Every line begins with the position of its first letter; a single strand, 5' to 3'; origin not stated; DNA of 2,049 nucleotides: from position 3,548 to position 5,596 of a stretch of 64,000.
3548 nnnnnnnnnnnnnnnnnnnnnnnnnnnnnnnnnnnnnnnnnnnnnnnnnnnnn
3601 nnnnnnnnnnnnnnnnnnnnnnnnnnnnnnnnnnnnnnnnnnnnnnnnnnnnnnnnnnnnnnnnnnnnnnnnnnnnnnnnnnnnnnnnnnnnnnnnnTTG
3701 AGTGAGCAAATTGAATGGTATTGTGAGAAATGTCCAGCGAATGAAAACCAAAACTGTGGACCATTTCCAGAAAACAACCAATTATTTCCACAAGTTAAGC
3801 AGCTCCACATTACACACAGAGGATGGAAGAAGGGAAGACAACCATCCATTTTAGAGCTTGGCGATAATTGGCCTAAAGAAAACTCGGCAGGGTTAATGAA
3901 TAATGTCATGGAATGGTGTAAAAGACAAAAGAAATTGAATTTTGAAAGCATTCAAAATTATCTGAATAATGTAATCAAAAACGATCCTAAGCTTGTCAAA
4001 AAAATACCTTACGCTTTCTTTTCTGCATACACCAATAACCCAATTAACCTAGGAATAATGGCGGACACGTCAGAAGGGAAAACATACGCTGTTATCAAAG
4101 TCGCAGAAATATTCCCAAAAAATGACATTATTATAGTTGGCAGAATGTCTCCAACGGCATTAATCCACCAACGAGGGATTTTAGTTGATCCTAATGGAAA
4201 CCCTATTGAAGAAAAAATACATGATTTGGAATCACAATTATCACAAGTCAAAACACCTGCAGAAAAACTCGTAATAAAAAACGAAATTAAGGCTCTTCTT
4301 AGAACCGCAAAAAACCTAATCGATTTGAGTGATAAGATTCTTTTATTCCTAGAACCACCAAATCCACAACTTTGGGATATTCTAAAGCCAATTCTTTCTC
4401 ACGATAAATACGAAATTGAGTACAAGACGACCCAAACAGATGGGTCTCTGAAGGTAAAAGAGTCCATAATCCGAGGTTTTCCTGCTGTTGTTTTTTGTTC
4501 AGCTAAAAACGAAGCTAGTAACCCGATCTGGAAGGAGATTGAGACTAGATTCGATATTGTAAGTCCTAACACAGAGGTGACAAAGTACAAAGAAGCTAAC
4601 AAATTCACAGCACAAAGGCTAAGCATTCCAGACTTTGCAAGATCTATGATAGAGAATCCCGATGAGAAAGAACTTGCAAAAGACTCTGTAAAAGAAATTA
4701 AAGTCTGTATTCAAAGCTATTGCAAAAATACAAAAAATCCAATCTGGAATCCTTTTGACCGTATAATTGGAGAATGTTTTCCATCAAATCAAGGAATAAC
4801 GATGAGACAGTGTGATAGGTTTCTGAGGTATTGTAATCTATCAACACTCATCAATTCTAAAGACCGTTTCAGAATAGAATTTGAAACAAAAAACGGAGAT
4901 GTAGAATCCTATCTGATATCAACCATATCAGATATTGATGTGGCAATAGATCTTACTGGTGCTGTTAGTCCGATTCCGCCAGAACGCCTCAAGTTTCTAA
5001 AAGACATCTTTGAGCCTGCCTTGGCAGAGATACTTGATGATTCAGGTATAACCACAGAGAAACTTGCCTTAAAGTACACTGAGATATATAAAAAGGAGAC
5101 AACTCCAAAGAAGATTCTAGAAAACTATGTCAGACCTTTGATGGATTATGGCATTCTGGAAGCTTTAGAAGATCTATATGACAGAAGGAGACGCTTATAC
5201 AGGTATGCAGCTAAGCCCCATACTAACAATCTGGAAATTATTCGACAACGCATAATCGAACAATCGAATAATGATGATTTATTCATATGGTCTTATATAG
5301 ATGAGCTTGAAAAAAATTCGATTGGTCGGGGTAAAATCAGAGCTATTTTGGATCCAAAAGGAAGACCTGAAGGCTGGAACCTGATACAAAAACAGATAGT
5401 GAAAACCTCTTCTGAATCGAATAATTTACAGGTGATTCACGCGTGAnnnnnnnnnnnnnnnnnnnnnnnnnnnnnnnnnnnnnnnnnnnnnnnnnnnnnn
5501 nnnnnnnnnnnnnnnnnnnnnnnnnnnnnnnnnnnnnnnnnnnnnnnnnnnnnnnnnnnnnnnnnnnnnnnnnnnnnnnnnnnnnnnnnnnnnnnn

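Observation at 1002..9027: Complete ~8-kb integrated element delimited by a 17-bp att duplication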

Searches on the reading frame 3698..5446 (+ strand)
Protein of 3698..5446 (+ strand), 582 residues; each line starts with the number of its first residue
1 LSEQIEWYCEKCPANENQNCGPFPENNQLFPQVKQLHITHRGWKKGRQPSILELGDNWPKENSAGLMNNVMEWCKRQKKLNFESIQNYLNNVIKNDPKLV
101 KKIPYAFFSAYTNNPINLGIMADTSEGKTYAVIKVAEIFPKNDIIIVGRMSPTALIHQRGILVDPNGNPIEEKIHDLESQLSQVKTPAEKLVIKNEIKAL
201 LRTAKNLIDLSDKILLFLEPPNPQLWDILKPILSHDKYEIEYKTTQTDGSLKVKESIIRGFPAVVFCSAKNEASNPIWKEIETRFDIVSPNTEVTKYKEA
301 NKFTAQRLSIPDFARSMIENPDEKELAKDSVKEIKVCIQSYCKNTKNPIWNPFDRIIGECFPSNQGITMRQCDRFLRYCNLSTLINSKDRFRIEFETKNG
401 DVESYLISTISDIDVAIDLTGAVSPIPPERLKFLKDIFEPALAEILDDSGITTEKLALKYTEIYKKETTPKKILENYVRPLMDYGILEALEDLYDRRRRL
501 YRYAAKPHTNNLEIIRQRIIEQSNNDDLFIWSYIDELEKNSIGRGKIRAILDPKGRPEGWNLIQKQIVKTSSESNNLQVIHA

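Call 7: search_protein_families(library=pfam, proteins=[window:3698-5446:+], max_evalue=0.01)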
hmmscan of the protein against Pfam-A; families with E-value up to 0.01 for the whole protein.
window:3698-5446:+ (582 aa): 0 families

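Call 11: search_protein_families(library=phrogs, proteins=[window:3698-5446:+], max_evalue=0.01)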
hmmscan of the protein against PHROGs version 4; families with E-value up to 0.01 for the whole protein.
window:3698-5446:+ (582 aa): 0 families

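Call 17: find_homologous_proteins(query=window:3698-5446:+)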
Query window:3698-5446:+ (582 aa): 433 proteins with E <= 0.001 among 8000 candidates; the best 120 are listed.
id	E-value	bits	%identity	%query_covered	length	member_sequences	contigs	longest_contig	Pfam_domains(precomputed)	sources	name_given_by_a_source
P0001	0.0e+0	1329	100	100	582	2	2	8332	-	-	-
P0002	0.0e+0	1033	79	98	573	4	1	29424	-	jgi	jgi:hypothetical protein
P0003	5.5e-244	829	78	81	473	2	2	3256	-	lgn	-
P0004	6.8e-209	713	65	85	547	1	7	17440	-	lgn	-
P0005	2.3e-203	695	57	99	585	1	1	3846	-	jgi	-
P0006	5.8e-200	684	56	99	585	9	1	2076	-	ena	-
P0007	8.2e-200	683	56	98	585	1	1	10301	PF27228.1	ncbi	-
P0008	8.5e-200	683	55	99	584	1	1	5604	-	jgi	-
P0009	2.1e-199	682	56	99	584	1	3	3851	-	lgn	-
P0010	2.3e-196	672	55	99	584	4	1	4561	-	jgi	-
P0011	4.0e-195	668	54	98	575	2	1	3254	PF27228.1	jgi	-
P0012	1.4e-189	649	52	99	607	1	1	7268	-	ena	-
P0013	2.1e-187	642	53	99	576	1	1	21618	-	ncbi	-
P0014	1.5e-185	636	55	97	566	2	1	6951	-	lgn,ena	-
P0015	1.6e-184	633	58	86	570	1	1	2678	-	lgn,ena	-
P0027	7.0e-161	555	46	99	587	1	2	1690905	-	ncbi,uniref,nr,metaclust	ncbi:hypothetical protein [Candidatus Nitrosopumilus sediminis]|uniref:Uncharacterized protein n=1 T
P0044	3.6e-127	443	46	77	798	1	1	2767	PF09250.17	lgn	-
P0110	3.2e-110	387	42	79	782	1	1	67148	PF09250.17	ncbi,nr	ncbi:MAG: bifunctional DNA primase/polymerase [Nitrosopumilus sp.]|nr:bifunctional DNA primase/polym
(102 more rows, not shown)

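Call 18: find_encoding_contigs(protein=P0001, flank=10000, max_places=6)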
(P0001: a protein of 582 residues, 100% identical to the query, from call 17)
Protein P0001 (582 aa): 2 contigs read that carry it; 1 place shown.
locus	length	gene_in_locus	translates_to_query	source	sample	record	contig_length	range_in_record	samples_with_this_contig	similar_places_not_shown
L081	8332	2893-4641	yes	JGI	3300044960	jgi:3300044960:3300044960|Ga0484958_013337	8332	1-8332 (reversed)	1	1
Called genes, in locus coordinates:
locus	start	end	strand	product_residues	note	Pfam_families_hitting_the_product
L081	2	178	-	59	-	?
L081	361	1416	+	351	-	PF00589:Phage_integrase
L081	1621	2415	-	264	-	-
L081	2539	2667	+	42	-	-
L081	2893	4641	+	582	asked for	-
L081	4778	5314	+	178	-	-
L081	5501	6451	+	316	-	-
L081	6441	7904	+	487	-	PF03062:MBOAT, PF13813:MBOAT_2 (weak)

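Call 19: search_protein_families(library=pfam, proteins=[P0007, P0044, P0110, P0002], max_evalue=0.01)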
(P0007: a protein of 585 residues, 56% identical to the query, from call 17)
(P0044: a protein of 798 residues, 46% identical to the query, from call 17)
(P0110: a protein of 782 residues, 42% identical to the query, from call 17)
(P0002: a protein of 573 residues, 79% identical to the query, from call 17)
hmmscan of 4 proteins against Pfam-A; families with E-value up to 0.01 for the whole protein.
P0007 (585 aa): 0 families

P0044 (798 aa): 1 family
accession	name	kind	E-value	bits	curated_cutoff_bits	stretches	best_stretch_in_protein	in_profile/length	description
PF09250.16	Prim-Pol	-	4.1e-06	27.8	22.8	1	53-175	45-150/158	Bifunctional DNA primase/polymerase, N-terminal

P0110 (782 aa): 1 family
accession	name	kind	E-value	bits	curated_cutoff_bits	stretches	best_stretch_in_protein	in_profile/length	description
PF09250.16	Prim-Pol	-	1.6e-11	45.4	22.8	1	12-149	7-149/158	Bifunctional DNA primase/polymerase, N-terminal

P0002 (573 aa): 0 families

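Call 24: find_encoding_contigs(protein=P0002, flank=10000, max_places=3)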
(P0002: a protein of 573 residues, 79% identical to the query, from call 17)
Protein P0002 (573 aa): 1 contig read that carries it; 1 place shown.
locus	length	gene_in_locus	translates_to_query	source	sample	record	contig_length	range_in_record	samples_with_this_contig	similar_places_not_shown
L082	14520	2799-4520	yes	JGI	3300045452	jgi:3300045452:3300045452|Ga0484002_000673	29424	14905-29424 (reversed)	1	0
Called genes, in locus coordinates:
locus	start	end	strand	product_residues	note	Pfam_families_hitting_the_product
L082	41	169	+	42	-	PF07927:HicA_toxin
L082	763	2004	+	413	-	PF00589:Phage_integrase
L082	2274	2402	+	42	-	-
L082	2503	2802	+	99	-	-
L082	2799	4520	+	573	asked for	-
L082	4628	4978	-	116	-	-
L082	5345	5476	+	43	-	PF24434:DUF7557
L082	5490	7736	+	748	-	-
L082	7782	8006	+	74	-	-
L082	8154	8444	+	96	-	-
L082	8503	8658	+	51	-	-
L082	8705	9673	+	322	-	-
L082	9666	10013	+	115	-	-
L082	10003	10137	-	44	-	-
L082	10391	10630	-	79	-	-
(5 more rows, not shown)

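Call 25: find_encoding_contigs(protein=P0004, flank=10000, max_places=3)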
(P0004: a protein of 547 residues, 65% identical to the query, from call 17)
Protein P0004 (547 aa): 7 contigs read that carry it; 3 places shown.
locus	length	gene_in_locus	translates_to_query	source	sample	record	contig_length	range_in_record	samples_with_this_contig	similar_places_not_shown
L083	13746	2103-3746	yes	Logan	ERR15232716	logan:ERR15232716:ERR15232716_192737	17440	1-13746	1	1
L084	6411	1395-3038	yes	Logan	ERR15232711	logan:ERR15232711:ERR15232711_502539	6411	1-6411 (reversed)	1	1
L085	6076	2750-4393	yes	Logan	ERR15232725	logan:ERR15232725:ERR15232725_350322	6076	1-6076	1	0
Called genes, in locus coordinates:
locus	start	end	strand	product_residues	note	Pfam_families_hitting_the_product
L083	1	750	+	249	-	?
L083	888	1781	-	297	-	-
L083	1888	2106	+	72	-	-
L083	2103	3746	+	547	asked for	-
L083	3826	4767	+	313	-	PF18689:PriX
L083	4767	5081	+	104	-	-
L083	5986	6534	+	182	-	PF13328:HD_4, PF01966:HD (weak)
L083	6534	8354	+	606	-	PF12161:HsdM_N, PF02384:N6_Mtase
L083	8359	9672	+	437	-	PF01420:Methylase_S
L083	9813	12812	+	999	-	PF04313:HSDR_N, PF00270:DEAD (weak), PF04851:ResIII, PF18766:SWI2_SNF2, PF22679:T1R_D3-like, PF11867:T1RH-like_C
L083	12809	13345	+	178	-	PF10263:SprT-like (weak), PF01863:YgjP-like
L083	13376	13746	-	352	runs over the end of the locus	PF01555:N6_N4_Mtase, PF13847:Methyltransf_31 (faint)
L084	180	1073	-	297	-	-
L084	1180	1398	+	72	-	-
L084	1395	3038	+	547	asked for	-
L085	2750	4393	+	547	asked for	-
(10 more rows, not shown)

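Call 26: find_encoding_contigs(protein=P0013, flank=10000, max_places=3)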
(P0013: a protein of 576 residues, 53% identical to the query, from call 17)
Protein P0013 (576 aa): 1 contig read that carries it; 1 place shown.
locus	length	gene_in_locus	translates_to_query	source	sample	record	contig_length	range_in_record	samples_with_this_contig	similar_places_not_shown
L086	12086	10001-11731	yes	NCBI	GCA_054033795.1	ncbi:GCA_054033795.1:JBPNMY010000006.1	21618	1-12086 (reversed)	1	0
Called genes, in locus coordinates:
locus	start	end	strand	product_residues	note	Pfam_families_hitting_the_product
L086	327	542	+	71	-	PF09489:CbtB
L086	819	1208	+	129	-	PF09490:CbtA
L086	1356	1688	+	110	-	PF01978:TrmB (faint), PF02002:TFIIE_alpha (weak)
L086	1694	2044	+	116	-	-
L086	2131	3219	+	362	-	PF12974:Phosphonate-bd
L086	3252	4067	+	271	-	PF02463:SMC_N (faint), PF00005:ABC_tran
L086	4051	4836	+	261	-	PF00528:BPD_transp_1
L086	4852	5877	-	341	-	PF06849:DUF1246, PF06973:DUF1297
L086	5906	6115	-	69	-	-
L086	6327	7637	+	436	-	PF01336:tRNA_anti-codon, PF00152:tRNA-synt_2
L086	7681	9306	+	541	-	-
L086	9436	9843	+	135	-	-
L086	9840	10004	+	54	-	-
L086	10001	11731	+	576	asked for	-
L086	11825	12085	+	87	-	?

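Call 29: search_solved_structures(query=A1, max_evalue=1)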
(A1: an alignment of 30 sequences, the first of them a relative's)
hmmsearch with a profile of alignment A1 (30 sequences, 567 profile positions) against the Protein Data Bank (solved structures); distinct sequences matched with E-value up to 1: 2.
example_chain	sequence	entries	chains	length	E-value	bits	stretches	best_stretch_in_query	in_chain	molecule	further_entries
8sdj_A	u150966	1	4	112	0.5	11.8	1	29-88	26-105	Pyrin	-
9bh5_AH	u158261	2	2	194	0.62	11.5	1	158-218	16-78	Small ribosomal subunit protein eS7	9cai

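Call 37: predict_structure(alignment_id=A1)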
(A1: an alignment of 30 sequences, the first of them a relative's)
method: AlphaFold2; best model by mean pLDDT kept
length: 582 residues; sequences in the alignment: 30
mean_pLDDT: 83.4   pTM: 0.75
mean pLDDT of the five models: 83.4, 82.3, 81.6, 81.2, 79.5
residues with pLDDT >= 90: 209; 70-90: 292; 50-70: 64; < 50: 17
segments of 3 or more residues with pLDDT < 50: 56-58, 573-582
pLDDT, mean of each block of 10 residues (from residue 1): 75 87 89 92 79 51 56 59 89 87 95 91 76 94 87 80 88 90 89 91 90 90 86 89 70 81 85 68 83 83 87 83 88 93 84 90 72 92 93 92 93 93 72 87 81 91 85 86 87 84 80 88 85 90 90 86 76 46 41
secondary structure, 60 per line:
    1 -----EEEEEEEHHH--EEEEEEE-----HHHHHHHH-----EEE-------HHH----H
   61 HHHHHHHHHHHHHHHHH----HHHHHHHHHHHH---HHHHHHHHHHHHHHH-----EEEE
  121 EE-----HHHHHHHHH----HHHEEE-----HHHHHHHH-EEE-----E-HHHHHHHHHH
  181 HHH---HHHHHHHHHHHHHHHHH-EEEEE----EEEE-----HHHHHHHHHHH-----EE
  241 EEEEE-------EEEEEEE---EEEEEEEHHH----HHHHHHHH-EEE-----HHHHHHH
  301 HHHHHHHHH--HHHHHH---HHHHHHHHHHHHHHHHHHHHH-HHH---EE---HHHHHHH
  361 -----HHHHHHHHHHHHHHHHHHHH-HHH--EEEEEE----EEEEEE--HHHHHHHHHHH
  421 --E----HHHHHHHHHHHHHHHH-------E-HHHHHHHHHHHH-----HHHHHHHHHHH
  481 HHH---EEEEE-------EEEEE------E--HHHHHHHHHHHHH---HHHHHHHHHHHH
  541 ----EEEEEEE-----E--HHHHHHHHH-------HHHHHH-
elements in order: E6-12 E18-24 H30-37 E43-45 H60-77 H82-93 H97-111 E117-122 H128-136 E144-146 H152-159 E161-163 H171-183 H187-203 E205-209 E214-217 H223-233 E239-245 E253-259 E263-269 H277-284 E286-288 H294-309 H312-317 H321-341 H354-360 H366-385 E392-397 E402-407 H410-420 H428-443 H453-464 H470-483 E487-491 E499-503 H513-525 H529-540 E545-551 H560-568 H576-581

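Call 40: fold_search(model_id=the predicted structure, library=pdb)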
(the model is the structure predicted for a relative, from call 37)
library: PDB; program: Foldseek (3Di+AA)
matches with E <= 10: 852; with E <= 0.001: 31
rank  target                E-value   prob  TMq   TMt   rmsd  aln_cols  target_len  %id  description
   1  9gjw_4                3.7e-07  1.00  0.34  0.30  15.3       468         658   11  OCCM maturation intermediate stalled with an Arginine Finger mutation in Mcm2 (released 2025-03-05)
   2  7pt7_2                2.4e-06  1.00  0.33  0.31   8.6       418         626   10  Structure of MCM2-7 DH complexed with Cdc7-Dbf4 in the presence of ADP:BeF3, state I (released 2022-06-08)
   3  8x7u_C                1.6e-05  1.00  0.35  0.32  13.5       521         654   11  MCM in complex with dsDNA in presence of ATP. (released 2024-01-17)
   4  8zp5_E                1.6e-05  0.99  0.16  0.21  22.4       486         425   12  Cryo-EM structure of origin recognition complex (Orc5 basic patch mutations) with ARS1 DNA bound (released 2025-04-16)
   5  7pfo_4                2.0e-05  1.00  0.34  0.32  11.1       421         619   10  Core human replisome (released 2021-11-10)
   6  8q67_A                2.2e-05  1.00  0.36  0.37   6.4       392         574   12  Crystal structure of a homohexameric MCM from M. acidophilum (released 2025-03-12)
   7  8q6p_5                2.3e-05  1.00  0.34  0.58   7.3       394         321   10  X. laevis CMG dimer bound to dimeric DONSON - MCM ATPase (released 2023-10-18)
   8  2qby_A                2.7e-05  0.99  0.16  0.24  21.0       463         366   12  Crystal structure of a heterodimer of Cdc6/Orc1 initiators bound to origin DNA (from S. solfataricus) (released 2007-09-11)
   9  3jc7_5                3.2e-05  1.00  0.37  0.33  14.6       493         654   12  Structure of the eukaryotic replicative CMG helicase and pumpjack motion (released 2016-02-10)
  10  9dx3_C                3.8e-05  1.00  0.23  0.37  19.5       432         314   12  EcRuvB 9-mer pre-assembly complex (released 2026-01-21)
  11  8w0f_E                4.7e-05  1.00  0.37  0.32  11.8       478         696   12  Cryo-EM structure of a human MCM2-7 double hexamer on dsDNA (released 2024-10-02)
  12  5u8s_3                4.7e-05  1.00  0.30  0.30  10.1       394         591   11  Structure of eukaryotic CMG helicase at a replication fork (released 2017-01-25)
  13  8q67_D                7.6e-05  1.00  0.34  0.34   9.1       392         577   12  Crystal structure of a homohexameric MCM from M. acidophilum (released 2025-03-12)
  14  7plo_7                7.6e-05  1.00  0.34  0.33  19.7       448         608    9  H. sapiens replisome-CUL2/LRR1 complex (released 2021-11-10)
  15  8q67_C                8.5e-05  1.00  0.32  0.33   7.9       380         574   12  Crystal structure of a homohexameric MCM from M. acidophilum (released 2025-03-12)
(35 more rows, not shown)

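Call 49: search_protein_families(library=ncbifam, proteins=[window:3698-5446:+], max_evalue=0.1)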
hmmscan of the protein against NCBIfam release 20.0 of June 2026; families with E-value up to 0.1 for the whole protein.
window:3698-5446:+ (582 aa): 0 families

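Call 53: search_dna_similar(query=window:3698-5446:+, collection=phages, mode=protein, max_evalue=0.001, max_rows=10)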
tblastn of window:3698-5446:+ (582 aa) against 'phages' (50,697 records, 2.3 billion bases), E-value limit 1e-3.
No match.

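Call 54: search_dna_similar(query=window:3698-5446:+, collection=plasmids, mode=protein, max_evalue=0.001, max_rows=10)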
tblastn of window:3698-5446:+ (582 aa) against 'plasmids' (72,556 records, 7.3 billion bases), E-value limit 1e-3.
No match.

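Call 55: find_related_loci(query=A1, collection=viral_contigs, flank=10000)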
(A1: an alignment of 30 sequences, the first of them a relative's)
Query A1 (582 aa) in viral_contigs; peptide patterns used: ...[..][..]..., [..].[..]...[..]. (x = any residue, [..] = any of these).
42 stretches matched a pattern; 4 encode a relative of the query (tblastn E <= 1e-3); 4 distinct loci.
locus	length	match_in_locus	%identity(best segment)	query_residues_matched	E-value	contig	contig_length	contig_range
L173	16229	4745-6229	42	82-566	3e-128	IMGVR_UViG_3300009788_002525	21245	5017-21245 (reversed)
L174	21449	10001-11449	43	83-555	4e-128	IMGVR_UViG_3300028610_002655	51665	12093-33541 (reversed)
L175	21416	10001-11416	41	85-544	2e-115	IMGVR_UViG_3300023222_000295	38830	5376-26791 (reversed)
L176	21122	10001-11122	26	82-500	8e-28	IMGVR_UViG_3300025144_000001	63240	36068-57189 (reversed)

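Call 59: search_protein_families(library=pfam, proteins=[L173:8883-10757:+, L173:10989-12677:+, L173:12927-14117:+, L173:14153-14989:+, L173:3415-4347:+, L174:13848-16076:+, L174:16583-17620:+, L174:18594-20345:+, L174:3141-4364:+, L174:12434-13429:+], max_evalue=0.001)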
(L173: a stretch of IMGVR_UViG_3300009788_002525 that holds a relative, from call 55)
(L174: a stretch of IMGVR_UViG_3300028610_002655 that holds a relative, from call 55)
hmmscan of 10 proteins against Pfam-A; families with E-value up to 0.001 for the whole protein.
L173:8883-10757:+ (624 aa): 0 families

L173:10989-12677:+ (562 aa): 0 families

L173:12927-14117:+ (396 aa): 0 families

L173:14153-14989:+ (278 aa): 0 families

L173:3415-4347:+ (310 aa): 0 families

L174:13848-16076:+ (742 aa): 0 families

L174:16583-17620:+ (345 aa): 0 families

L174:18594-20345:+ (583 aa): 0 families

L174:3141-4364:+ (407 aa): 0 families

L174:12434-13429:+ (331 aa): 0 families

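Call 78: find_encoding_contigs(protein=P0027, flank=10000, max_places=2)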
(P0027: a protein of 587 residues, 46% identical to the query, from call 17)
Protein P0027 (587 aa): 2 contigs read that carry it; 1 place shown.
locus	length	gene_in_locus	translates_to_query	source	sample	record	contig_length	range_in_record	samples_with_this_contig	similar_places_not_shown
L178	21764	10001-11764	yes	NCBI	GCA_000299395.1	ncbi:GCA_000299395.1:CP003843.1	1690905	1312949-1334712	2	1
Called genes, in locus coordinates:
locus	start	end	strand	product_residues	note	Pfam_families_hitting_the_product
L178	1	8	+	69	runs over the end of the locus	-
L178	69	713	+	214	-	-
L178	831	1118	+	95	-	PF14947:HTH_45, PF12802:MarR_2 (weak)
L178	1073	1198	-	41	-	-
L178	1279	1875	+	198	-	PF01300:Sua5_yciO_yrdC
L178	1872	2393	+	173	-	PF02926:THUMP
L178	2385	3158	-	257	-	PF02597:ThiS, PF08617:CGI-121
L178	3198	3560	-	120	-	PF00833:Ribosomal_S17e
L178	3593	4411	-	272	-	PF01026:TatD_DNase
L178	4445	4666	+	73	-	PF00808:CBFD_NFYB_HMF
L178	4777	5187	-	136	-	PF13473:Cupredoxin_1 (weak), PF00127:Copper-bind (weak)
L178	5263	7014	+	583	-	PF10592:AIPR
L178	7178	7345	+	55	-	-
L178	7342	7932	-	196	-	-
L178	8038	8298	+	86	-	PF14947:HTH_45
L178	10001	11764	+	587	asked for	-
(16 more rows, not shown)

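Call 83: search_protein_families(library=padloc, proteins=[window:3698-5446:+], max_evalue=0.01)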
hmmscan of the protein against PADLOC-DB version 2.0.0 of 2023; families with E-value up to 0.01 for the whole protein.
window:3698-5446:+ (582 aa): 0 families

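Call 105: search_protein_representatives(alignment_id=A1)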
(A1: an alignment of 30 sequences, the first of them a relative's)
Query: 30 sequences, 567 profile positions. Proteins with E-value up to 0.001 (for the whole library): 1779; up to 1e-10: 1299; up to 1e-30: 757. The best 150 are listed.
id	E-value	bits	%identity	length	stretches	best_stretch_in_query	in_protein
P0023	1.0e-229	780.0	-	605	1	3-566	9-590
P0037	5.9e-221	751.1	-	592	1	4-557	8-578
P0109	2.3e-215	732.6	-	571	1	30-560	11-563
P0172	3.2e-211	719.0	-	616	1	3-558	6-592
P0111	5.5e-203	691.8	-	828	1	28-560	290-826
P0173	2.1e-202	689.8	-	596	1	4-557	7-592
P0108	9.9e-201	684.3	-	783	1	29-560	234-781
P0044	1.1e-197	674.2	-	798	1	33-548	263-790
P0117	7.5e-182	622.0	-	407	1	40-433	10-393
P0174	1.8e-179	614.1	-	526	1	59-546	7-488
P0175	2.5e-163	560.9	-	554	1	50-486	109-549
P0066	1.2e-153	528.9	-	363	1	200-564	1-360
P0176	2.3e-152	524.6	-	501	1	4-457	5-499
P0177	8.0e-147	506.3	-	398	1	53-420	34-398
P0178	2.7e-144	498.0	-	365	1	177-521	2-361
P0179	3.6e-119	415.0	-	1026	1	69-496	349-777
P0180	1.3e-117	410.0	-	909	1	69-492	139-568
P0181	1.9e-116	406.1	-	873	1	11-494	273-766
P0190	1.4e-109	383.4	-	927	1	55-494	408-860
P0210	2.8e-95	336.2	-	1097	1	44-491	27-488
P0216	6.9e-94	331.6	-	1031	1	64-554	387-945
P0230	1.9e-91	323.5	-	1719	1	23-496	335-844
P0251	1.8e-85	303.8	-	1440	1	49-479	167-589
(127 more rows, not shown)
